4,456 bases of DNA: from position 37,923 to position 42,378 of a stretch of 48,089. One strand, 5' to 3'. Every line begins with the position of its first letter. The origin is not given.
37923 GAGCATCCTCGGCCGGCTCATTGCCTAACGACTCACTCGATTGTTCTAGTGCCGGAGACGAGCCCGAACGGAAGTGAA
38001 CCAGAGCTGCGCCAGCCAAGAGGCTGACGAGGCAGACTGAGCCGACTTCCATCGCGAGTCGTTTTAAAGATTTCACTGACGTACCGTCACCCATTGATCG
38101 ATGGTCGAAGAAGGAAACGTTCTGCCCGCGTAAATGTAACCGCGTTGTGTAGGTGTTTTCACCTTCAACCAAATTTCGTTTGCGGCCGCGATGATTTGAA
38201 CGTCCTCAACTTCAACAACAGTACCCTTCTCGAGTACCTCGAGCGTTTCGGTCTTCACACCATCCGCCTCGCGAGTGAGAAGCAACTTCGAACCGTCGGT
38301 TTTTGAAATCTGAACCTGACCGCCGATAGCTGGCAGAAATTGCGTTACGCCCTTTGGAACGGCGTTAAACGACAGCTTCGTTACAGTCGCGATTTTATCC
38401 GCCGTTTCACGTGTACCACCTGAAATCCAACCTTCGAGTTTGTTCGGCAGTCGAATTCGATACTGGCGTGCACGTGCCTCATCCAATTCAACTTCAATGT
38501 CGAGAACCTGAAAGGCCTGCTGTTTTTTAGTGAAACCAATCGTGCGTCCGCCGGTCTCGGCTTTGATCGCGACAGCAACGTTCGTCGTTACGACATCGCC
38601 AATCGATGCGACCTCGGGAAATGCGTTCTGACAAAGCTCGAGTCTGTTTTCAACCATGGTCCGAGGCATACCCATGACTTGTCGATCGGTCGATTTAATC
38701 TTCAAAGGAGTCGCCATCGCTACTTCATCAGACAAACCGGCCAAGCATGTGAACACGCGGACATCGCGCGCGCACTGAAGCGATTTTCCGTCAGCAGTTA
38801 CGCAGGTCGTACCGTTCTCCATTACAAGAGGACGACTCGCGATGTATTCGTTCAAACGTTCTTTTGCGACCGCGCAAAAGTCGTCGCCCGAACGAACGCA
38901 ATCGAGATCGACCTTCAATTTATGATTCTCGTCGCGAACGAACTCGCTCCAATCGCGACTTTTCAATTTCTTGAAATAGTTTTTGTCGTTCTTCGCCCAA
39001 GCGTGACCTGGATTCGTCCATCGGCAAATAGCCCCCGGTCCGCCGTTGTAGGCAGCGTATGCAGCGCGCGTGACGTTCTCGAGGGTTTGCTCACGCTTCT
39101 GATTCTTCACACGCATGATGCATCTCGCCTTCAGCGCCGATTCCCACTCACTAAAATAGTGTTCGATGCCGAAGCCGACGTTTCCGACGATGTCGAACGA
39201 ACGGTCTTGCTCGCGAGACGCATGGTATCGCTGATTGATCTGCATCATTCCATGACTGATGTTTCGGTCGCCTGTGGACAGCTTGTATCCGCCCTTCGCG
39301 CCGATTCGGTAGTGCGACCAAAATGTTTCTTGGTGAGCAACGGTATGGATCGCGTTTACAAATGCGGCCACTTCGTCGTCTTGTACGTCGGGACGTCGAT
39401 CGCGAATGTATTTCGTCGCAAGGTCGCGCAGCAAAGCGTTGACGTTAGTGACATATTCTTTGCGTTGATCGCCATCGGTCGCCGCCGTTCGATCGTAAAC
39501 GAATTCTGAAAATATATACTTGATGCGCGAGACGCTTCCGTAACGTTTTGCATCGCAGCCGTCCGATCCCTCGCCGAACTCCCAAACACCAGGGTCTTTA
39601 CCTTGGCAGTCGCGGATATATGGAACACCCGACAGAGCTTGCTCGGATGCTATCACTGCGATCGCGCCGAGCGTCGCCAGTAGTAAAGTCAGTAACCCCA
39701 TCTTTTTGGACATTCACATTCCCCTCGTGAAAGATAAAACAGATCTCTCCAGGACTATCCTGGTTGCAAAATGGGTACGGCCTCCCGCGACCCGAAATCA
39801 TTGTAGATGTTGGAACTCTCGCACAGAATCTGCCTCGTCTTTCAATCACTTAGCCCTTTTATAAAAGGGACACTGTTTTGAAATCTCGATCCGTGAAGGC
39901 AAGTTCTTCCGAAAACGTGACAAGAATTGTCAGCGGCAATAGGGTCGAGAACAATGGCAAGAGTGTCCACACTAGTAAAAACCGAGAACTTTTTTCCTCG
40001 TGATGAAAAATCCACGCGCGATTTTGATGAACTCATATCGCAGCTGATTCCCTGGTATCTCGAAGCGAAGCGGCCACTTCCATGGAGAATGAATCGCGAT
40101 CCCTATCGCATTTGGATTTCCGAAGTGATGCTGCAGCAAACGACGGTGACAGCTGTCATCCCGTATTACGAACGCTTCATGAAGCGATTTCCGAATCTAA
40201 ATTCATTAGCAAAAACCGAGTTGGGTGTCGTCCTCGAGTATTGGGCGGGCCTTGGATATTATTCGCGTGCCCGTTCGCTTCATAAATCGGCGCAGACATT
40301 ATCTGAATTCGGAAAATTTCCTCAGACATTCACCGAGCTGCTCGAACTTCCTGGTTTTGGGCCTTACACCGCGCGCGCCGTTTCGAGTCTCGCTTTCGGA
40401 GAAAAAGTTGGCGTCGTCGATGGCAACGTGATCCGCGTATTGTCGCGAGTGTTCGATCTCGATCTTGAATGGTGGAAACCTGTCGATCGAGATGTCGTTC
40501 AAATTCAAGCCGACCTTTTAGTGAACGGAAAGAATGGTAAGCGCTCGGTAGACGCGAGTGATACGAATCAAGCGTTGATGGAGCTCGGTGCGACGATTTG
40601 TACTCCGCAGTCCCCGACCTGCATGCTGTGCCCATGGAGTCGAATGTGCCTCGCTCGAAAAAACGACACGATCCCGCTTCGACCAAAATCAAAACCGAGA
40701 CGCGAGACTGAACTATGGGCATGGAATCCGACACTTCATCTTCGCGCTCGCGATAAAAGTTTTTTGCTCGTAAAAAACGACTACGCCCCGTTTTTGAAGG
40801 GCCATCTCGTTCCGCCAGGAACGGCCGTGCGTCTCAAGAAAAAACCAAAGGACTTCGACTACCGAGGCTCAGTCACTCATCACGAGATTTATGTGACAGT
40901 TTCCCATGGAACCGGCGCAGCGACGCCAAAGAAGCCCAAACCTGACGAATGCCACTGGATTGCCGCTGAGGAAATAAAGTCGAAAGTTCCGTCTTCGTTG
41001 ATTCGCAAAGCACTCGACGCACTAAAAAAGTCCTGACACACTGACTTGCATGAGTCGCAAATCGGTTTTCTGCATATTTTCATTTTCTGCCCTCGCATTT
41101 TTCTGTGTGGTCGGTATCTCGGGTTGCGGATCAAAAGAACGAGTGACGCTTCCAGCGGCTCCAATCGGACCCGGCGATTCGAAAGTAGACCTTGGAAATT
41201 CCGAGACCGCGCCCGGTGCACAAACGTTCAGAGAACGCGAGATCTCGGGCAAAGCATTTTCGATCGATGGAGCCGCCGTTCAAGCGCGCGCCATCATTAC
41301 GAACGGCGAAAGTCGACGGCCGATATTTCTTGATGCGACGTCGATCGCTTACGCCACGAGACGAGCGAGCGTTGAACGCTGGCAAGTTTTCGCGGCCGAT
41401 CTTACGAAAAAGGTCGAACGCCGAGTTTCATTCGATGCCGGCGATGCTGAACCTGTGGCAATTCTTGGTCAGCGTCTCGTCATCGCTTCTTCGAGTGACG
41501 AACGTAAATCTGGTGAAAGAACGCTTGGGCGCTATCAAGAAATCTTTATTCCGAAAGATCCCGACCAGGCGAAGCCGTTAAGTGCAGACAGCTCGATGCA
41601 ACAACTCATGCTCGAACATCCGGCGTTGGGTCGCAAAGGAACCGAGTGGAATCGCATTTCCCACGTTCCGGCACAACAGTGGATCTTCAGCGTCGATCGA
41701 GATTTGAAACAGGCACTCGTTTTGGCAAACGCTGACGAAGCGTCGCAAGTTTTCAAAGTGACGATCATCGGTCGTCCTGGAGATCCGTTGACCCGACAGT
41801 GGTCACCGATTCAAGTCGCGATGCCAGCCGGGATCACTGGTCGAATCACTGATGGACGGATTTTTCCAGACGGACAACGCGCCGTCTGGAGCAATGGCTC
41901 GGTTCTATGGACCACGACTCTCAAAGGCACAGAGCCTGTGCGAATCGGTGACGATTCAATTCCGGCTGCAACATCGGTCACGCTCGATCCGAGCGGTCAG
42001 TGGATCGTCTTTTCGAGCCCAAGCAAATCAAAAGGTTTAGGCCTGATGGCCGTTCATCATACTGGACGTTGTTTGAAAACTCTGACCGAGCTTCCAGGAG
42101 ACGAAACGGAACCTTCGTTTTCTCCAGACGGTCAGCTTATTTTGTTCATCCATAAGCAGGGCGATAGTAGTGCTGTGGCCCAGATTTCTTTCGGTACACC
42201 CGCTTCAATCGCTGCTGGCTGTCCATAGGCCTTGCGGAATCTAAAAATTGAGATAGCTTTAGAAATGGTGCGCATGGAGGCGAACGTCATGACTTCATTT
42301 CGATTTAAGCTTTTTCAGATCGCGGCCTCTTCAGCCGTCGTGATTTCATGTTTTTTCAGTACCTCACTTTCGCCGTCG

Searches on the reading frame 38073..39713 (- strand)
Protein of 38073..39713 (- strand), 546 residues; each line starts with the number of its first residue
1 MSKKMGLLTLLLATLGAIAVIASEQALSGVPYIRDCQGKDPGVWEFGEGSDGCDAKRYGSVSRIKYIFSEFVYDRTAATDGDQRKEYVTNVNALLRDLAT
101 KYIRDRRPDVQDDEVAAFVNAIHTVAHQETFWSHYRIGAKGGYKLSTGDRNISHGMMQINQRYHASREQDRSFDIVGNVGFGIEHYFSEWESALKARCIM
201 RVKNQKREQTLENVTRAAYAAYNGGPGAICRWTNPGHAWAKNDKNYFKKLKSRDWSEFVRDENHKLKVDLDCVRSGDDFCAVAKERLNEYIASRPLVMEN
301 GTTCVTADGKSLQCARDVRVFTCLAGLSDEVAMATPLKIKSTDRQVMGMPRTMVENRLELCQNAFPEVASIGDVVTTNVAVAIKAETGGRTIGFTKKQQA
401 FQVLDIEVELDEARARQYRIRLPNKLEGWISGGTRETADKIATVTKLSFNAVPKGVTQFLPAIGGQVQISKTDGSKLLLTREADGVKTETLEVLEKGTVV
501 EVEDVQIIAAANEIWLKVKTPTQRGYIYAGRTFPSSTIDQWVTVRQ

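Call 8: search_protein_families(library=pfam, proteins=[window:38073-39713:-], max_evalue=0.001)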
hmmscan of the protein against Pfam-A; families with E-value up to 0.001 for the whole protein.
window:38073-39713:- (546 aa): 2 families
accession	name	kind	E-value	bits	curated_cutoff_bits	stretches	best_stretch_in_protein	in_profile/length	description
PF08239.17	SH3_3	-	0.00022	21.8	27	0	486-529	11-50/54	Bacterial SH3 domain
PF01464.25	SLT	-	0.00025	21.1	21.3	1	121-234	16-106/117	Transglycosylase SLT domain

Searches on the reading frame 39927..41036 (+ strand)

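Call 8: search_protein_families(library=pfam, proteins=[window:39927-41036:+], max_evalue=0.001)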
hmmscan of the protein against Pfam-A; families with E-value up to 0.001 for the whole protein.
window:39927-41036:+ (369 aa): 2 families
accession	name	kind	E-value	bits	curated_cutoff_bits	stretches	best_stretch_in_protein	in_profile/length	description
PF00730.31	HhH-GPD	-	3.2e-19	69.7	26.2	1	64-177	1-88/108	HhH-GPD superfamily base excision DNA repair protein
PF00633.29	HHH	-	0.00015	21.8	24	1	129-152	4-27/30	Helix-hairpin-helix motif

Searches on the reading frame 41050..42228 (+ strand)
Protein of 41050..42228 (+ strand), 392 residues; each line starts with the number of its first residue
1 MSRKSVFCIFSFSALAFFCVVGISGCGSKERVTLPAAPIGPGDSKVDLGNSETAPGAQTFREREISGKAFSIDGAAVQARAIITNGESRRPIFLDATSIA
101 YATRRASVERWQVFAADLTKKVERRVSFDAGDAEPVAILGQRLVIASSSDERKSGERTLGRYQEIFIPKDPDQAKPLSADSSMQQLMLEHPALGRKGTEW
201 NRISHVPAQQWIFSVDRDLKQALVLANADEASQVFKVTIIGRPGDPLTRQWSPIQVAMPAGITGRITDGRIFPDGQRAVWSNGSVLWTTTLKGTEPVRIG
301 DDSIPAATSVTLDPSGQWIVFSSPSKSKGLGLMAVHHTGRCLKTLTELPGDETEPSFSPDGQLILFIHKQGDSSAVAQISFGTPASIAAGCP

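Call 8: search_protein_families(library=pfam, proteins=[window:41050-42228:+], max_evalue=0.001)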
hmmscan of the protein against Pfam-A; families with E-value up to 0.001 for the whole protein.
window:41050-42228:+ (392 aa): 1 family
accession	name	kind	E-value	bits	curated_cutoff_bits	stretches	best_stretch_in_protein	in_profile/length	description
PF07676.18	PD40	-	2.3e-09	37.4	20.9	1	342-367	1-26/38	WD40-like Beta Propeller Repeat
